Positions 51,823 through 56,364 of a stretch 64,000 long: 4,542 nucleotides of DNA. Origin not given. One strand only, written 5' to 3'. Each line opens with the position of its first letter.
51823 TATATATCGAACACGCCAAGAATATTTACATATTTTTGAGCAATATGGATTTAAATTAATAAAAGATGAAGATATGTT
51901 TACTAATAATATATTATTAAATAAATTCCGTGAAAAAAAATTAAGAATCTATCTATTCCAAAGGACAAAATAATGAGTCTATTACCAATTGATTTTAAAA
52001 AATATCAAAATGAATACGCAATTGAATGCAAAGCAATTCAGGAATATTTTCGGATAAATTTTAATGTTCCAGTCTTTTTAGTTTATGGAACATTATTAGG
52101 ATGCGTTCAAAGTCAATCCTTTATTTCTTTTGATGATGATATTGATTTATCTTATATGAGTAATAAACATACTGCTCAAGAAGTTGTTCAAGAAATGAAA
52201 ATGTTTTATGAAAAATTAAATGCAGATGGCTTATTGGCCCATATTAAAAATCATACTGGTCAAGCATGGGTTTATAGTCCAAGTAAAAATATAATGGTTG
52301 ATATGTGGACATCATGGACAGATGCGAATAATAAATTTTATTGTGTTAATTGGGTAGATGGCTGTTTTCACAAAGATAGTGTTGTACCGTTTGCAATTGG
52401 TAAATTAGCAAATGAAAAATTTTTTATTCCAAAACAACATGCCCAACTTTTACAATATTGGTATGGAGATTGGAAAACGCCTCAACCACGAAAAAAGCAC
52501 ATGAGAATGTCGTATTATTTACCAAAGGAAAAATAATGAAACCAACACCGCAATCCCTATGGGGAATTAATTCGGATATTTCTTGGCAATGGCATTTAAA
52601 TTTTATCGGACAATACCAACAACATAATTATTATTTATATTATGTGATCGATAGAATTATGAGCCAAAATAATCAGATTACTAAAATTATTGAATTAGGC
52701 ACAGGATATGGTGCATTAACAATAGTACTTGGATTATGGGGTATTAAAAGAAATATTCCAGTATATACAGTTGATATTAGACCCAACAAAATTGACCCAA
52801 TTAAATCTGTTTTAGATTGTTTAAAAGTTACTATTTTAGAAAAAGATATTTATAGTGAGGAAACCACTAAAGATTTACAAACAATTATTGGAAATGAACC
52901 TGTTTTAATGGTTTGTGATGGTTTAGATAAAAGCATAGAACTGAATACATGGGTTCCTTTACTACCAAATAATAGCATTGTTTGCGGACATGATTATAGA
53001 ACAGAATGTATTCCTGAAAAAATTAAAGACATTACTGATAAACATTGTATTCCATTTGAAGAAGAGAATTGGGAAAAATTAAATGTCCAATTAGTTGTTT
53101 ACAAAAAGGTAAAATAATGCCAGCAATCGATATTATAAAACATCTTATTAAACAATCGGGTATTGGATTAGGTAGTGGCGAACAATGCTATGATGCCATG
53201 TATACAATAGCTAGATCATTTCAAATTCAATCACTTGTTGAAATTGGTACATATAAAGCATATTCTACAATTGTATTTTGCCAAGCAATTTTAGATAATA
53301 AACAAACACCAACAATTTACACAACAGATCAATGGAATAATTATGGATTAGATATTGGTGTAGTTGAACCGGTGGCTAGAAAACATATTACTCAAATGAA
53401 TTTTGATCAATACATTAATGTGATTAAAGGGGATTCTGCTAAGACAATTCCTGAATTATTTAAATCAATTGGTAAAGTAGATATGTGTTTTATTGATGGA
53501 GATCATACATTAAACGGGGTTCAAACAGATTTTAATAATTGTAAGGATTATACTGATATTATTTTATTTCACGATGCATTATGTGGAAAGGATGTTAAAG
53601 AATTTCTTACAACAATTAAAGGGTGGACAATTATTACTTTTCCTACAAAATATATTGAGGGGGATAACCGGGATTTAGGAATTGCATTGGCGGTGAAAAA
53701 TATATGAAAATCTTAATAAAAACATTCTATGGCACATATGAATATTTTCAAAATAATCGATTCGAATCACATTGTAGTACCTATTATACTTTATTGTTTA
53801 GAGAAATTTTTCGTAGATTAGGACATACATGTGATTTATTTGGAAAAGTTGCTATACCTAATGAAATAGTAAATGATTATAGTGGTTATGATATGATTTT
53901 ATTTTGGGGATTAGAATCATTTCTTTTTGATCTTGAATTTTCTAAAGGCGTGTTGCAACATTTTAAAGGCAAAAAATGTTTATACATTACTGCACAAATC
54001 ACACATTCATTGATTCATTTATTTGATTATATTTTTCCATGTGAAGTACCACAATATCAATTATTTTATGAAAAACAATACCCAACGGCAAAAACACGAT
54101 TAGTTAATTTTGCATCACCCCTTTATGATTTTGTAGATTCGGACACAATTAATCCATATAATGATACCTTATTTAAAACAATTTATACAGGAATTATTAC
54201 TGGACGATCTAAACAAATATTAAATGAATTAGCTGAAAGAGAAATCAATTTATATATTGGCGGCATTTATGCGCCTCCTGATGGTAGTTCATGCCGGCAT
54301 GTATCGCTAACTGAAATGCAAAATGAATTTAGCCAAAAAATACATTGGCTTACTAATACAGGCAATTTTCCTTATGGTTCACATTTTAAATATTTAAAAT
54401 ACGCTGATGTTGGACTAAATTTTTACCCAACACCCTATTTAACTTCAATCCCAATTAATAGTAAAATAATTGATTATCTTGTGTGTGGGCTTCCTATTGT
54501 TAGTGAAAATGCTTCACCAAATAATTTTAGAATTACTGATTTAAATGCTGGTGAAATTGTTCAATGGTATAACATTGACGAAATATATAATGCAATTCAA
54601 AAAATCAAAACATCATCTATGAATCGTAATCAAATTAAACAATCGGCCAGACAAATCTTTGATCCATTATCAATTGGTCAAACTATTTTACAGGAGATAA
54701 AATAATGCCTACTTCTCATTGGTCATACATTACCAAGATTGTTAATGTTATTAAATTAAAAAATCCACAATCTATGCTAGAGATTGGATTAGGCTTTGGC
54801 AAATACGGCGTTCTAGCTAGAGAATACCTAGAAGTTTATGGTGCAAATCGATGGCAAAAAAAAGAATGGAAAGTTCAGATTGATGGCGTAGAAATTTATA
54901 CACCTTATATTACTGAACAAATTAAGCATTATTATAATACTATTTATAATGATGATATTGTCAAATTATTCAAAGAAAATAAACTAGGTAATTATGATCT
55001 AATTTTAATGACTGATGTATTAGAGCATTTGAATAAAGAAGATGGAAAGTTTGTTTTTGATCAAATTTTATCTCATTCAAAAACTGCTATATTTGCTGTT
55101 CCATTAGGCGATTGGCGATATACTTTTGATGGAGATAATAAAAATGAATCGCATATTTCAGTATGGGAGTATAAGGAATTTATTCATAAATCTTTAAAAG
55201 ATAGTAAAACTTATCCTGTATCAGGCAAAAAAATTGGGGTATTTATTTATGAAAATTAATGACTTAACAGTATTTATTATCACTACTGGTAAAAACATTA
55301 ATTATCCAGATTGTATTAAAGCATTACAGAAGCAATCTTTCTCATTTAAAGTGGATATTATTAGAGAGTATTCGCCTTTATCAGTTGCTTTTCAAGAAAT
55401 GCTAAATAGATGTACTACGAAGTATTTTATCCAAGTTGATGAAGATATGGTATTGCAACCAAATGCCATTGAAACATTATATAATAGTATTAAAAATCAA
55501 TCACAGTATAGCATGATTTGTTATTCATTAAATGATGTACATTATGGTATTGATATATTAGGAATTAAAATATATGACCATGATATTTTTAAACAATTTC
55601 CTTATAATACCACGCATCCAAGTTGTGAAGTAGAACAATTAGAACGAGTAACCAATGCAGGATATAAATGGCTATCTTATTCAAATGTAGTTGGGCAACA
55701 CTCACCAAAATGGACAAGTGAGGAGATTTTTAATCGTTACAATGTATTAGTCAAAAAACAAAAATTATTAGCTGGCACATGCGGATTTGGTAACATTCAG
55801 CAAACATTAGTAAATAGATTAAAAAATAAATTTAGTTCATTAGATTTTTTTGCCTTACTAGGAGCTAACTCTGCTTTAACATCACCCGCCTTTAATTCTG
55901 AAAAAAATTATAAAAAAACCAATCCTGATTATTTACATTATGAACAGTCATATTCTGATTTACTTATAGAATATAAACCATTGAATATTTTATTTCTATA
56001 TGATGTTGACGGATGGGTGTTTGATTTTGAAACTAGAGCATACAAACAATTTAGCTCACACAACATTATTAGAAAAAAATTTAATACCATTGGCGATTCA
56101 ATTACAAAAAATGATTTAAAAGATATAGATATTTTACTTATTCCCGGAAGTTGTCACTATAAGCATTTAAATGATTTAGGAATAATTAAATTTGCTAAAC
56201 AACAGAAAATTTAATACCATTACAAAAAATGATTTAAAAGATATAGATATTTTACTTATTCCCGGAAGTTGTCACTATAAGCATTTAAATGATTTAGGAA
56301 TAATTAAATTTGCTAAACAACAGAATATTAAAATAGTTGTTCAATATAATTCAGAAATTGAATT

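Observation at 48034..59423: Fifteen-gene glycan-decoration cluster in a phage, next to tail-fibre genes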

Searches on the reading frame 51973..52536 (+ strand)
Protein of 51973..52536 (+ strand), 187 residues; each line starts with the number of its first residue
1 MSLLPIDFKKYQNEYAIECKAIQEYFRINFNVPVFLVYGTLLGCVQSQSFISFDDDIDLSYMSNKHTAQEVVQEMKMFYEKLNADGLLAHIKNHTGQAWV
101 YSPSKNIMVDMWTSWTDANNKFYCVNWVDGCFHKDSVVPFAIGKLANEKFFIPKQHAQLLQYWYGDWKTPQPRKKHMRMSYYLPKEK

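Call 5: search_protein_families(library=pfam, proteins=[window:51973-52536:+], max_evalue=0.01)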
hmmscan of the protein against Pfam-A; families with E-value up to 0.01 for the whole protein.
window:51973-52536:+ (187 aa): 1 family
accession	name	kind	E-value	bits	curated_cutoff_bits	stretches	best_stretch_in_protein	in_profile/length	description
PF04991.19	LicD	-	2.5e-07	31.5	22.6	1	32-66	6-39/227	LicD family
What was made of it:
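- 51973..52536 (+): ORF7, 187 aa: LicD-family phosphotransferase. Its 5' two-thirds is exchanged together with the donor cassette. Pfam LicD 31.5 bits, above the cutoff of 22.6 (call 5).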

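Call 28: search_protein_families(library=ncbifam, proteins=[window:51973-52536:+], max_evalue=0.01)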
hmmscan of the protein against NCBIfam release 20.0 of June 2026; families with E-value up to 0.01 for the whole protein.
window:51973-52536:+ (187 aa): 1 family
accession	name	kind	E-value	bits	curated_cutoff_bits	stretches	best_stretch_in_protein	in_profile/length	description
NF045866.1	GGPL_Ptran_Mf1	equivalog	1.3e-09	38.5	225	1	31-59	20-48/240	diacylglycerol cholinephosphotransferase Mf1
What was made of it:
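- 51973..52536 (+): NCBIfam Mf1 cholinephosphotransferase 1.3e-9 (call 28).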

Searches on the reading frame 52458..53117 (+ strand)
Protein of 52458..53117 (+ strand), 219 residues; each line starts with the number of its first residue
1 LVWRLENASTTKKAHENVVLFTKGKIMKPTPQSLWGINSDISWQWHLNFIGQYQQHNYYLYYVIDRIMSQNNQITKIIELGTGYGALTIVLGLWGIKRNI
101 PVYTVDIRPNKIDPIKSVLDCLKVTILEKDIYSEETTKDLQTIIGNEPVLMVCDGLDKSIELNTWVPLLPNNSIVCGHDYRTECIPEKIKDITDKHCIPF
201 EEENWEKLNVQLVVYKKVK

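Call 5: search_protein_families(library=pfam, proteins=[window:52458-53117:+], max_evalue=0.01)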
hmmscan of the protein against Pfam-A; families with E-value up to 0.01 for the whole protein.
window:52458-53117:+ (219 aa): 2 families
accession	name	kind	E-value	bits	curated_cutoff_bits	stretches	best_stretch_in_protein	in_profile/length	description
PF05175.20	MTS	-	0.0017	18.5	23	1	73-149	31-108/170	Methyltransferase small domain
PF01728.25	FtsJ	-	0.007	16.7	24.1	0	75-157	23-102/181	FtsJ-like methyltransferase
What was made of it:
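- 52536..53117 (+): ORF8, ~193 aa: probable class-I MTase (framework gene). Weak Pfam hit (call 5).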

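Call 28: search_protein_families(library=ncbifam, proteins=[window:52458-53117:+], max_evalue=0.01)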
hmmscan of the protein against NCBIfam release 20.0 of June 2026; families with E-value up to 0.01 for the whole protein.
window:52458-53117:+ (219 aa): 7 families
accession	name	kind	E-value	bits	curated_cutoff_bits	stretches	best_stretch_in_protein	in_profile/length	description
NF000499.2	Erm23S_rRNA_broad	equivalog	3.8e-05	23.2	212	1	63-150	11-97/244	23S ribosomal RNA methyltransferase Erm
TIGR00536.1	hemK_fam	subfamily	0.00024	20.3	115.5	1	68-150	109-193/286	HemK family protein methyltransferase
NF042988.1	Erm46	exception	0.0015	17.9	503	1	75-160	34-114/255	23S rRNA (adenine(2058)-N(6))-methyltransferase Erm(46)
TIGR00755.1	ksgA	equivalog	0.0038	16.6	171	1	63-148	17-103/256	16S rRNA (adenine(1518)-N(6)/adenine(1519)-N(6))-dimethyltransferase RsmA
NF002421.0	PRK01544.1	equivalog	0.0038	16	567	1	69-162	134-229/524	bifunctional peptide chain release factor N(5)-glutamine methyltransferase PrmC/tRNA (guanosine(46)-N7)-methyltransferase TrmB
NF042938.1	Erm55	exception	0.007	15.4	525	1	64-158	22-112/270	23S rRNA (adenine(2058)-N(6))-methyltransferase Erm(55)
TIGR03534.1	RF_mod_PrmC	equivalog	0.0071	15.8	199.1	0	67-148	84-165/253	peptide chain release factor N(5)-glutamine methyltransferase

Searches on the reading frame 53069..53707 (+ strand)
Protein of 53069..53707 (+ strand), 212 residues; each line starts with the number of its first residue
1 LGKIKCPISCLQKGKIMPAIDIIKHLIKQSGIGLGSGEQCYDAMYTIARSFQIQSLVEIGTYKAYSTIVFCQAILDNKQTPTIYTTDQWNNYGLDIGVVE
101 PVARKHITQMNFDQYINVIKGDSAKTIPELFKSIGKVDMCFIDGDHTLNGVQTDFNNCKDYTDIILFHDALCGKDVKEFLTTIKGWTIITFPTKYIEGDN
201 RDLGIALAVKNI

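Call 5: search_protein_families(library=pfam, proteins=[window:53069-53707:+], max_evalue=0.01)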
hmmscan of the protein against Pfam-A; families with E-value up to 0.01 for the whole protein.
window:53069-53707:+ (212 aa): 2 families
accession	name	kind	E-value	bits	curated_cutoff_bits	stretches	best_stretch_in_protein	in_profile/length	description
PF13578.12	Methyltransf_24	-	5.6e-16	59.8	26.3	1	57-169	1-104/105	Methyltransferase domain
PF01596.23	Methyltransf_3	-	4.9e-06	26.4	22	1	55-146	47-130/204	O-methyltransferase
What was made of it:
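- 53117..53707 (+): ORF9, 196 aa: Methyltransf_24 / O-methyltransferase-like. Pfam 5.6e-16, Methyltransf_3 4.9e-6 (call 5).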

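Call 28: search_protein_families(library=ncbifam, proteins=[window:53069-53707:+], max_evalue=0.01)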
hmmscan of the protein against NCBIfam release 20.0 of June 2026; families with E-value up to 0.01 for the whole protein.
window:53069-53707:+ (212 aa): 0 families

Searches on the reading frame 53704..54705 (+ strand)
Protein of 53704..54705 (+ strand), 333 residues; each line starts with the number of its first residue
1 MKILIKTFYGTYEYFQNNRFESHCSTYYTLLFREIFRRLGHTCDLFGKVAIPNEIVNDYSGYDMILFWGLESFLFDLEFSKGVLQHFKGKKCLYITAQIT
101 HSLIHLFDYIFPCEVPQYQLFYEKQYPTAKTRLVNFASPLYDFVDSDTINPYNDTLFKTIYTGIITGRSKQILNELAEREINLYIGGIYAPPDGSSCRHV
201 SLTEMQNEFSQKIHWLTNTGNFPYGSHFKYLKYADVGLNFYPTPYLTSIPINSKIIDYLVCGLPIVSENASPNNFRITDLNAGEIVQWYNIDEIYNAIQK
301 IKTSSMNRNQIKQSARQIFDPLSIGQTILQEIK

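Call 5: search_protein_families(library=pfam, proteins=[window:53704-54705:+], max_evalue=0.01)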
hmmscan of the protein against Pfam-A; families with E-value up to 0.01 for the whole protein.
window:53704-54705:+ (333 aa): 1 family
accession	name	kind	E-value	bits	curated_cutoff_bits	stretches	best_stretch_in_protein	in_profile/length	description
PF00534.26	Glycos_transf_1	-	0.002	18.1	26.4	1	255-317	109-171/172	Glycosyl transferases group 1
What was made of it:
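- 53704..54705 (+): ORF10, 333 aa: conserved framework protein, possibly GT-B-like (weak). Glycos_transf_1 E=0.002, below cutoff (call 5).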

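Call 28: search_protein_families(library=ncbifam, proteins=[window:53704-54705:+], max_evalue=0.01)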
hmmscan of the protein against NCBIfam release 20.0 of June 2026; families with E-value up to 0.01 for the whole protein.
window:53704-54705:+ (333 aa): 0 families

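Call 41: search_solved_structures(query=window:53704-54705:+, max_evalue=1)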
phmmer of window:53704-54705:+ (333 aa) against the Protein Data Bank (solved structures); distinct sequences matched with E-value up to 1: 0.

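Call 104: search_solved_structures(query=A7, max_evalue=1)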
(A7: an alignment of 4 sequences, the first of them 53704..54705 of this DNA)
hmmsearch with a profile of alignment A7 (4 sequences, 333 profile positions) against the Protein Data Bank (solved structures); distinct sequences matched with E-value up to 1: 4.
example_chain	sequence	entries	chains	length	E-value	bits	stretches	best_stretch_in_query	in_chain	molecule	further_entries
3cuy_A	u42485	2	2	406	0.15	14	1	221-271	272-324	Glucuronosyltransferase GumK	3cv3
2hy7_A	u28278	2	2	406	0.15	14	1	221-271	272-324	Glucuronosyltransferase GumK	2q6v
4xso_B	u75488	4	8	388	0.65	11.8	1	245-331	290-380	Alr3699 protein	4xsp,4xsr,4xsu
9hu9_A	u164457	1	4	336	0.7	11.8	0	249-318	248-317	Glucosyltransferase 3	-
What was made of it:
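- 53704..54705 (+): Profile against PDB gives only GT-B enzymes, at E 0.15-0.7 (call 104).
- Checked: ORF10: 'GT-B-like' rests only on weak hits (calls 5, 104).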

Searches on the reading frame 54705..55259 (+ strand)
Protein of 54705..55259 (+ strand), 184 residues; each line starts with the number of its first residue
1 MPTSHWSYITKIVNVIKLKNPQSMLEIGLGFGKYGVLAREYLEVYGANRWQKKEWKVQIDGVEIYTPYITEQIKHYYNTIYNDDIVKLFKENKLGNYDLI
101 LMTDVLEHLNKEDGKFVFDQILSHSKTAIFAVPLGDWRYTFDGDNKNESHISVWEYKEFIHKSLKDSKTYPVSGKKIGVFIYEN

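Call 6: search_protein_families(library=pfam, proteins=[window:54705-55259:+], max_evalue=0.01)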
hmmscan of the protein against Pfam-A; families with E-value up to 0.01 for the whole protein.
window:54705-55259:+ (184 aa): 1 family
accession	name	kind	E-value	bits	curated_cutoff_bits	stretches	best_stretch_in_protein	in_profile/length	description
PF13489.12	Methyltransf_23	-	0.00077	19.7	27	1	18-146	20-124/164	Methyltransferase domain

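Call 29: search_protein_families(library=ncbifam, proteins=[window:54705-55259:+], max_evalue=0.01)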
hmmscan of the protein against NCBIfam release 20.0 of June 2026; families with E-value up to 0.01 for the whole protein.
window:54705-55259:+ (184 aa): 1 family
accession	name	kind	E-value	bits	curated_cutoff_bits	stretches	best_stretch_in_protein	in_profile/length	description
TIGR03587.1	Pse_Me-ase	hypoth_equivalog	0.0078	16.3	112.05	0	56-130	67-139/204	pseudaminic acid biosynthesis-associated methylase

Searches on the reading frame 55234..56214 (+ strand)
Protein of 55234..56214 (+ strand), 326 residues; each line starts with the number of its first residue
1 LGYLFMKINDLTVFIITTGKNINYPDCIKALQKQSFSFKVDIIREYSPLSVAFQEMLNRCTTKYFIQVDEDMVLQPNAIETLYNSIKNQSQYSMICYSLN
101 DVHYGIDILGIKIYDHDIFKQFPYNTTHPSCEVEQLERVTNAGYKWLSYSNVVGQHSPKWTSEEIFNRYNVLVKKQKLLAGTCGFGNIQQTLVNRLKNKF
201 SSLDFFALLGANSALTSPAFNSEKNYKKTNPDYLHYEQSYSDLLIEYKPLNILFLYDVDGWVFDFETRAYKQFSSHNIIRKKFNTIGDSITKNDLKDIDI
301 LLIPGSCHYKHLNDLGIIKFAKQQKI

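Call 6: search_protein_families(library=pfam, proteins=[window:55234-56214:+], max_evalue=0.01)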
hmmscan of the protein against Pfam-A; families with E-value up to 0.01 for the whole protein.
window:55234-56214:+ (326 aa): 1 family
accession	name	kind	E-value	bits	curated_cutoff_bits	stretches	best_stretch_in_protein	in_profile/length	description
PF00535.33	Glycos_transf_2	-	0.00012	22.6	23.3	1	10-89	27-106/168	Glycosyl transferase family 2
